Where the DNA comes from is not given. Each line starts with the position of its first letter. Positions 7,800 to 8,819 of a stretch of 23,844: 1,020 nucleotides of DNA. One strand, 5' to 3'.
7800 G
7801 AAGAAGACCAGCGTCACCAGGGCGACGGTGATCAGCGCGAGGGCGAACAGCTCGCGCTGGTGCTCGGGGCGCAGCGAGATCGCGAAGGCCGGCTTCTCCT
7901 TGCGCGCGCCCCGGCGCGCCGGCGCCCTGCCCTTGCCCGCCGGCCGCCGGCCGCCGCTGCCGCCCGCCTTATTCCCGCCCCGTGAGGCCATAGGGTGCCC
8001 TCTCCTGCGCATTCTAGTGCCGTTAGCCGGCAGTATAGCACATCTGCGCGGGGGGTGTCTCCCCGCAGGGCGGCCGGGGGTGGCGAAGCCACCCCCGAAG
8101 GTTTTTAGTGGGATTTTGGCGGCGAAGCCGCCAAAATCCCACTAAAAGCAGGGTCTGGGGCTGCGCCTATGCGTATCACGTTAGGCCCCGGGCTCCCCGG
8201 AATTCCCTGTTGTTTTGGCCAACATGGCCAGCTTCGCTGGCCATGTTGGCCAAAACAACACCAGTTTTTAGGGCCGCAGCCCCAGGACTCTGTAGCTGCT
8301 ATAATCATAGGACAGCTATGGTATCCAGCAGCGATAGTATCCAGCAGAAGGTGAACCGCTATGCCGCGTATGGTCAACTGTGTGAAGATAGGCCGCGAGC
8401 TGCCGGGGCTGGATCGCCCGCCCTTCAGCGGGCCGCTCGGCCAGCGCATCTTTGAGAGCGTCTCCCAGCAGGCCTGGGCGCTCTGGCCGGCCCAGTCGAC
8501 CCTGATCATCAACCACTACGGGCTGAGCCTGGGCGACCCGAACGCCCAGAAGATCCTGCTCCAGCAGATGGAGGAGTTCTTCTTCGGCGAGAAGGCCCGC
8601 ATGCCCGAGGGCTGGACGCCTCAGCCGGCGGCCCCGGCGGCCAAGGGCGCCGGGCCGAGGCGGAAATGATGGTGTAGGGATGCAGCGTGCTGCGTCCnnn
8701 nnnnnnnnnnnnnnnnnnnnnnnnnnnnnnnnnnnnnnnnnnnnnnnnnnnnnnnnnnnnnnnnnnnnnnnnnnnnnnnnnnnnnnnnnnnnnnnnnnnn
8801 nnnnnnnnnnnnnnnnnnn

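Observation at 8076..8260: Cluster of very long perfect palindromes with a shared GGC-GAA-GCC centre. The same core recurs 14 kb away.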

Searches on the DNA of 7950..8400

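Call 46: search_rna_families(source=window, start=7950, end=8400, threshold=evalue, max_evalue=5)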
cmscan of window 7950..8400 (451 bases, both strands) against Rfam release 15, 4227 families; matches with E-value up to 5: 18.
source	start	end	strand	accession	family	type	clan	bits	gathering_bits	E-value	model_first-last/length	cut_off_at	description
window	8208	8260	-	RF03888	mir-3160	Gene; miRNA;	-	37.7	80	8.9e-05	16-68/83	no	mir-3160 microRNA precursor family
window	8208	8260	+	RF03888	mir-3160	Gene; miRNA;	-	37.5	80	0.0001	16-68/83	no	mir-3160 microRNA precursor family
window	8210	8258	+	RF00818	mir-318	Gene; miRNA;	CL00084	25.2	70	0.0097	1-69/69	no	mir-318 microRNA precursor family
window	8098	8153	+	RF04201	MIR7510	Gene; miRNA;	-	23.9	93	0.025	1-79/79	no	MIR7510 microRNA precursor family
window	8099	8150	-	RF04199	MIR6027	Gene; miRNA;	-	20.9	95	0.05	1-159/159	no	MIR6027 microRNA precursor family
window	8220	8248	+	RF01837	toga_FSE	Cis-reg; frameshift_element;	-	19.9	40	0.23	1-29/29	no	togavirus ribosomal frameshift element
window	8104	8146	+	RF03977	mir-976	Gene; miRNA;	-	19.9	100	0.52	1-85/85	no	mir-976 microRNA precursor family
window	8069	8100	-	RF01798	g2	Gene;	-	19.5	70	0.74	1-67/67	no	G2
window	8086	8249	-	RF01758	sucA-II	Cis-reg;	-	16.4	70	0.14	1-217/217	no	sucA-II RNA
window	8106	8145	+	RF04224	mir-9229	Gene; miRNA;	-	16.2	71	2.4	1-76/76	no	mir-9229 microRNA precursor family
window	8206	8265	+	RF03791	mir-4526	Gene; miRNA;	-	16.1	100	4.3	1-87/87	no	mir-4526 microRNA precursor family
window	8105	8144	-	RF04224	mir-9229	Gene; miRNA;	-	16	71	2.7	1-76/76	no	mir-9229 microRNA precursor family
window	8212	8256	-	RF04006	mir-9338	Gene; miRNA;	-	15.5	98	1.8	1-67/67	no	mir-9338 microRNA precursor family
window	8102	8148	-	RF01921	mir-1296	Gene; miRNA;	-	15.5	100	4.3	1-87/87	no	mir-1296 microRNA precursor family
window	8042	8147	-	RF02354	BjrC80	Gene; sRNA;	-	15.3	80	1.1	1-162/162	no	Bradyrhizobiaceae sRNA BjrC80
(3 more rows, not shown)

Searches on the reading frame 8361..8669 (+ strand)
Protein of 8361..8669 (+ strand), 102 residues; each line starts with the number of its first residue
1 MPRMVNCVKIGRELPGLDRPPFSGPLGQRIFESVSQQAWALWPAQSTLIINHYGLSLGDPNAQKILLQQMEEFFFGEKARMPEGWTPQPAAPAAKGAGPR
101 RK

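Call 8: search_protein_families(library=pfam, proteins=[window:8361-8669:+])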
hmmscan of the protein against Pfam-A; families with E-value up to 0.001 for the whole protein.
window:8361-8669:+ (102 aa): 1 family
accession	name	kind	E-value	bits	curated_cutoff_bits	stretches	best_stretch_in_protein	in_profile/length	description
PF04362.19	Iron_traffic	-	1.7e-34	117.9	27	1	1-87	1-87/88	Bacterial Fe(2+) trafficking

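Call 10: find_encoding_contigs(protein=window:8361-8669:+, flank=10000, max_places=10)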
Protein window:8361-8669:+ (102 aa): no gene with exactly this product is on record in the collection.

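Call 12: find_related_loci(query=window:8361-8669:+, collection=genome_contigs, flank=10000)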
Query window:8361-8669:+ (102 aa) in genome_contigs; peptide patterns used: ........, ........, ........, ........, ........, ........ (x = any residue, [..] = any of these).
600 stretches matched a pattern (row limit reached: there are more); 218 encode a relative of the query (tblastn E <= 1e-3); the best 80 are kept; 80 distinct loci.
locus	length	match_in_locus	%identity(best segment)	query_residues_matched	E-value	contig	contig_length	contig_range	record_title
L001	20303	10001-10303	84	1-102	8e-56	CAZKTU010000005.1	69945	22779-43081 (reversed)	MAG TPA_asm: uncultured Oscillochloris sp. isolate SRP242652_co2_165 genome assembly, contig: NODE_512_length_69945_cov_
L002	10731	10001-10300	80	1-102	1e-51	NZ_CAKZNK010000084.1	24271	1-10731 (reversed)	MAG: uncultured Chloroflexus sp. isolate SRR5214706_bin.59_CONCOCT_v1.1_MAG ERZ1744544.1131, whole genome shotgun sequen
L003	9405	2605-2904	82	1-102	2e-51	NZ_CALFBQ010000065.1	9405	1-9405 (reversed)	MAG: uncultured Chloroflexus sp. isolate L1_Bin_METABAT__258_1 c_000000128203, whole genome shotgun sequence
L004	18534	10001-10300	80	1-102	2e-51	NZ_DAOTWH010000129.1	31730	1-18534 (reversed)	MAG: Chloroflexus sp. isolate H12_130 k73_1669188, whole genome shotgun sequence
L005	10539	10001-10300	75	1-102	3e-48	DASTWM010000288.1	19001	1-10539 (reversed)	MAG TPA_asm: Roseiflexaceae bacterium isolate SMAG_U2388 k141_328676, whole genome shotgun sequence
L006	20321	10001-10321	69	1-102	1e-45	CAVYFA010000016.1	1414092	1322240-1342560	MAG: uncultured Chloroflexia bacterium isolate MFD09603.bin.2.172 genome assembly, contig: contig_4410, whole genome sho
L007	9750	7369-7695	66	1-102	2e-45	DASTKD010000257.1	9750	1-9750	MAG TPA_asm: Ktedonobacteraceae bacterium isolate SMAG_U1932 k141_1085690, whole genome shotgun sequence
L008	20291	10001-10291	69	1-102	7e-45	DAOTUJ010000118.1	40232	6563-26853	MAG TPA_asm: Chloroflexaceae bacterium isolate F17_55 k129_3690048, whole genome shotgun sequence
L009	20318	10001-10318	69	1-102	4e-45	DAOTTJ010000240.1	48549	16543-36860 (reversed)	MAG TPA_asm: Ktedonobacteraceae bacterium isolate B93_191 k193_388683, whole genome shotgun sequence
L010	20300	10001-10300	67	1-100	6e-45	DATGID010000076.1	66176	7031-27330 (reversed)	MAG TPA_asm: Ktedonobacterales bacterium isolate SMAG_U9798 k141_359532, whole genome shotgun sequence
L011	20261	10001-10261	77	1-87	4e-45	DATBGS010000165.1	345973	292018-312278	MAG TPA_asm: Ktedonobacterales bacterium isolate SMAG_U3844 k141_5503254, whole genome shotgun sequence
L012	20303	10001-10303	68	1-102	4e-45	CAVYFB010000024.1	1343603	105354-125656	MAG: uncultured Chloroflexia bacterium isolate MFD00991.bin.2.51 genome assembly, contig: contig_9164, whole genome shot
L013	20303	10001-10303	70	1-102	1e-44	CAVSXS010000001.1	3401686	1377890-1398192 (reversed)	MAG: uncultured Chloroflexia bacterium isolate MFD05705.bin.1.31 genome assembly, contig: contig_15059, whole genome sho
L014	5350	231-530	69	1-102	1e-44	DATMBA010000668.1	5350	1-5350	MAG TPA_asm: Roseiflexaceae bacterium isolate SMAG_U13340 k141_314130, whole genome shotgun sequence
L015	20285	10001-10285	69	3-102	2e-44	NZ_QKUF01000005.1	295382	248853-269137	Thermosporothrix hazakensis strain ATCC BAA-1881 EI42DRAFT_scaffold00005.5, whole genome shotgun sequence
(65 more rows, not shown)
